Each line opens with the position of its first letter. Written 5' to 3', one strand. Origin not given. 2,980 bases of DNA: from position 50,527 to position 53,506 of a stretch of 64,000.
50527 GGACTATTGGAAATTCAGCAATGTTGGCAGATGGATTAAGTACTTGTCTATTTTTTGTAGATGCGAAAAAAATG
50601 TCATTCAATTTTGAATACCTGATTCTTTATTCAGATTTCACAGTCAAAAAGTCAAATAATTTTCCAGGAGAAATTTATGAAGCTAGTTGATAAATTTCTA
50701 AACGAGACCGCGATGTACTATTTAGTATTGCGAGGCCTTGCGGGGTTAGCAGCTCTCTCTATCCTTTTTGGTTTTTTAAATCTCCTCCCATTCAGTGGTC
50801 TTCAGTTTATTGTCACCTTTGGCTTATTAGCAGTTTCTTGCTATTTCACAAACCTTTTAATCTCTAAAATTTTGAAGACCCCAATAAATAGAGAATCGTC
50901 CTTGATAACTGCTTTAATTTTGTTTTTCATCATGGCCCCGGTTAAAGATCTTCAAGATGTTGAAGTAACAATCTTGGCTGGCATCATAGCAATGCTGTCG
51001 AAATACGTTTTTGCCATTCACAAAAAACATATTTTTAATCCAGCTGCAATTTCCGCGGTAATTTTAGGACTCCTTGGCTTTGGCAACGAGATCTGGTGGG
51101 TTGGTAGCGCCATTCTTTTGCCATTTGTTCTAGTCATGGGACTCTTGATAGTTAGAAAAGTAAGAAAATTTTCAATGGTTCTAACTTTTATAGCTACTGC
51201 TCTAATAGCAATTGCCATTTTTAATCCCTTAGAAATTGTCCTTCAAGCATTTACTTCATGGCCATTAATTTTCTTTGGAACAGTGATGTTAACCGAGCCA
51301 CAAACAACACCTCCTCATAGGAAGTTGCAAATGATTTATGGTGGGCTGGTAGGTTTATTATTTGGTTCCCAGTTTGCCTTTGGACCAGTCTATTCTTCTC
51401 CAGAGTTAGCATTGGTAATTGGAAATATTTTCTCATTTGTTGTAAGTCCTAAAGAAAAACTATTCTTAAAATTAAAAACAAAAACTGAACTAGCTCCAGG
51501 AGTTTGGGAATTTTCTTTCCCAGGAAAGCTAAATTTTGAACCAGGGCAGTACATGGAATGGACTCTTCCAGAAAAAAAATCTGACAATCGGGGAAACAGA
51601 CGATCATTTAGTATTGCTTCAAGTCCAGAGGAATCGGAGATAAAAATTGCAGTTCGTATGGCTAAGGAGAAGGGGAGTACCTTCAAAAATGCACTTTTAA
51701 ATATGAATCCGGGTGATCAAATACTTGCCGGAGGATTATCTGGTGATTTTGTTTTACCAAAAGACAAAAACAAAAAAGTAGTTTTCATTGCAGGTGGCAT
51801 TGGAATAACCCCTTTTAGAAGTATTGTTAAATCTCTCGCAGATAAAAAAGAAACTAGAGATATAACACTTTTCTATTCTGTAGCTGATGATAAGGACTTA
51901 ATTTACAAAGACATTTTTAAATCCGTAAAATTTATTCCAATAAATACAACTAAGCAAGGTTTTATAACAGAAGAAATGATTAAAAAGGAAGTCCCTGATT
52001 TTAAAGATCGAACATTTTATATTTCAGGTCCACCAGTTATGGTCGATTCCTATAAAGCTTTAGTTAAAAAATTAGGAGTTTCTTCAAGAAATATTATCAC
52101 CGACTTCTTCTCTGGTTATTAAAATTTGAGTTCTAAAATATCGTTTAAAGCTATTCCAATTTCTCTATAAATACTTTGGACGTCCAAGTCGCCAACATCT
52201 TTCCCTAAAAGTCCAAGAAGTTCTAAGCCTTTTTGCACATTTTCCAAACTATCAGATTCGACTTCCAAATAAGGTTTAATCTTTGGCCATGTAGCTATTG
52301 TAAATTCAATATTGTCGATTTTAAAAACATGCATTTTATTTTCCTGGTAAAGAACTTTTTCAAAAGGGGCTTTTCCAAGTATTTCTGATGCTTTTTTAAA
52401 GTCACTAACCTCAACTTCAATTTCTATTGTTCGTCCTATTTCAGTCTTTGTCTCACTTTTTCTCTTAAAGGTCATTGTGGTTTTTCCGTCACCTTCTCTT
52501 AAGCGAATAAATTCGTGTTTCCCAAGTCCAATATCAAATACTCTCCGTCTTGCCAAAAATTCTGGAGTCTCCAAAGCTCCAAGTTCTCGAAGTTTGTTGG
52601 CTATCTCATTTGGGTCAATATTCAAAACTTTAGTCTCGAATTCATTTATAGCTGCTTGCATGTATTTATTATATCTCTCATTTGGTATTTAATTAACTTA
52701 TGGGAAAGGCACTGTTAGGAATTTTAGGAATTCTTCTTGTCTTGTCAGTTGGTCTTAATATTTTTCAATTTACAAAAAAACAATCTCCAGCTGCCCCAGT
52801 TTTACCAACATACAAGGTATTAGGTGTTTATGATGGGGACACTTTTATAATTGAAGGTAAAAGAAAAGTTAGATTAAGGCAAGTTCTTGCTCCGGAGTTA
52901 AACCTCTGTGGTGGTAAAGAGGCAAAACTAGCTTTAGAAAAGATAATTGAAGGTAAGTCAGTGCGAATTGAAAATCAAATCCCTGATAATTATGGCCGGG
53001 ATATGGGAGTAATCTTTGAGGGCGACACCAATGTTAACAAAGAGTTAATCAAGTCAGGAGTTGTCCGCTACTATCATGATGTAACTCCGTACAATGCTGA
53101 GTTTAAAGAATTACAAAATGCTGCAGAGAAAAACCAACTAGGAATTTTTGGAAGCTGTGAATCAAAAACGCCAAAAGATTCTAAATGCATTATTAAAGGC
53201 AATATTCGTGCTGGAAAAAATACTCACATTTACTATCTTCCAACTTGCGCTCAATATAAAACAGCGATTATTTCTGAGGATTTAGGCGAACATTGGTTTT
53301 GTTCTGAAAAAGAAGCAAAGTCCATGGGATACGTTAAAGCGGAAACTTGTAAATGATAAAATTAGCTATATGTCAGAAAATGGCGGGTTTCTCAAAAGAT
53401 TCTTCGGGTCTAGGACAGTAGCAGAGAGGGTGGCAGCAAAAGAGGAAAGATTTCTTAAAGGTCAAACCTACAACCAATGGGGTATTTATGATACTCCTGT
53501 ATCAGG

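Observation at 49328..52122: Putative flavin-based extracytoplasmic electron-transfer module: FMN_bind lipoprotein + ApbE flavin transferase + RnfD/NqrB-like domain fused to an FNR-type NAD(P)H reductase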

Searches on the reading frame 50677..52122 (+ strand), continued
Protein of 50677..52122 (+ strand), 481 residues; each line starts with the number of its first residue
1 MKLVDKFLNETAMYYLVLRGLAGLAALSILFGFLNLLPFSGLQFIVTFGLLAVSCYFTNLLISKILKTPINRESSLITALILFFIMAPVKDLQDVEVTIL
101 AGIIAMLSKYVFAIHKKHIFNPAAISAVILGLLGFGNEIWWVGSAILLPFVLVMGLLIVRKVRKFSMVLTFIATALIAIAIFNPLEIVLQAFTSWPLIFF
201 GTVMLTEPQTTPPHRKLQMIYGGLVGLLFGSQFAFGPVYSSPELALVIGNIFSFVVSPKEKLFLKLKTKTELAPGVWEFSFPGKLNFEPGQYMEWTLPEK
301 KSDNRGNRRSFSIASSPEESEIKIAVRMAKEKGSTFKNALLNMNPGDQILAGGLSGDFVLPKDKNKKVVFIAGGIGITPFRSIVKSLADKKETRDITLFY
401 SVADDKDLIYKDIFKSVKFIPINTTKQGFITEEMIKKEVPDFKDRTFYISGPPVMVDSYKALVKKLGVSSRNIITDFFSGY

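Call 54: find_encoding_contigs(protein=P0091, flank=5000, max_places=1)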
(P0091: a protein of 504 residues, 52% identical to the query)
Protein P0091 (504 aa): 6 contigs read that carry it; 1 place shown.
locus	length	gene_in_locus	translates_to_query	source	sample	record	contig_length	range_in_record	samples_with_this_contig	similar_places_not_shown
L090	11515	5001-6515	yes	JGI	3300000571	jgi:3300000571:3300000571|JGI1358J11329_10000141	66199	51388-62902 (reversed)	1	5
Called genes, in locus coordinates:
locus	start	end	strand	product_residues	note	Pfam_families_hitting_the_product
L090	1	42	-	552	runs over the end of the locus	PF00118:Cpn60_TCP1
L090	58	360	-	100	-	PF00166:Cpn10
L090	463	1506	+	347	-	PF00004:AAA, PF07728:AAA_5, PF13401:AAA_22 (faint), PF22667:Lon_lid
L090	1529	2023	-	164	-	PF04308:RNaseH_like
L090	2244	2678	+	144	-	PF00293:NUDIX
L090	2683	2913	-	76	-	PF07866:DUF1653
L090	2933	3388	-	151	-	PF07977:FabA, PF22818:ApeI-like, PF01575:MaoC_dehydratas (weak)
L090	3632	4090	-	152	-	PF01850:PIN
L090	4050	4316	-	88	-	-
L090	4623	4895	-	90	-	-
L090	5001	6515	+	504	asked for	PF00970:FAD_binding_6 (faint), PF00175:NAD_binding_1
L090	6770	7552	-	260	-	PF02673:BacA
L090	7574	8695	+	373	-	PF13439:Glyco_transf_4 (weak), PF00534:Glycos_transf_1, PF13692:Glyco_trans_1_4, PF20706:GT4-conflict (weak)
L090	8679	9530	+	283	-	PF01149:Fapy_DNA_glyco, PF06831:H2TH, PF06827:zf-FPG_IleRS (weak)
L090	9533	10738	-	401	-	PF12704:MacB_PCD, PF02687:FtsX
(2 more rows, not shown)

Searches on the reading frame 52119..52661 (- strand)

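Call 3: search_protein_families(library=pfam, proteins=[window:52119-52661:-], max_evalue=0.01)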
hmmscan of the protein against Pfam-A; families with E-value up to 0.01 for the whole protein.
window:52119-52661:- (180 aa): 1 family
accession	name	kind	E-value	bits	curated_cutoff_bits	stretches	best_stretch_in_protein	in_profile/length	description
PF01928.26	CYTH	-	2.1e-05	24.9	23.2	1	48-148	50-159/179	CYTH domain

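Call 4: search_protein_families(library=ncbifam, proteins=[window:52119-52661:-], max_evalue=0.01)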
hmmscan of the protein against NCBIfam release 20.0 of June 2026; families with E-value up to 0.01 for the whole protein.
window:52119-52661:- (180 aa): 1 family
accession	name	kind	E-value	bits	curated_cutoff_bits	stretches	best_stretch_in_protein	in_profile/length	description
TIGR00318.1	cyaB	equivalog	2e-09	37.6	57.95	1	49-138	49-137/174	class IV adenylate cyclase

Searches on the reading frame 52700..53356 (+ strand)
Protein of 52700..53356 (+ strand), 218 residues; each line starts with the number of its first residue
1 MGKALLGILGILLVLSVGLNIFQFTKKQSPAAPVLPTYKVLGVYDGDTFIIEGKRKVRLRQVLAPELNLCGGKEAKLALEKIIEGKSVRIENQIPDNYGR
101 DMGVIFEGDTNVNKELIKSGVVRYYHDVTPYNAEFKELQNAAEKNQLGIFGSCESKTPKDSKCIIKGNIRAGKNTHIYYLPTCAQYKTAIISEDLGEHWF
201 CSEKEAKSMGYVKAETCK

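Call 3: search_protein_families(library=pfam, proteins=[window:52700-53356:+], max_evalue=0.01)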
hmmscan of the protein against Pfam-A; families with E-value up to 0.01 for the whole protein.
window:52700-53356:+ (218 aa): 1 family
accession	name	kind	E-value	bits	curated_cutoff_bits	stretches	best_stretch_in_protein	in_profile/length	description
PF00565.23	SNase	-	2e-12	48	21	1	56-149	1-104/107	Staphylococcal nuclease homologue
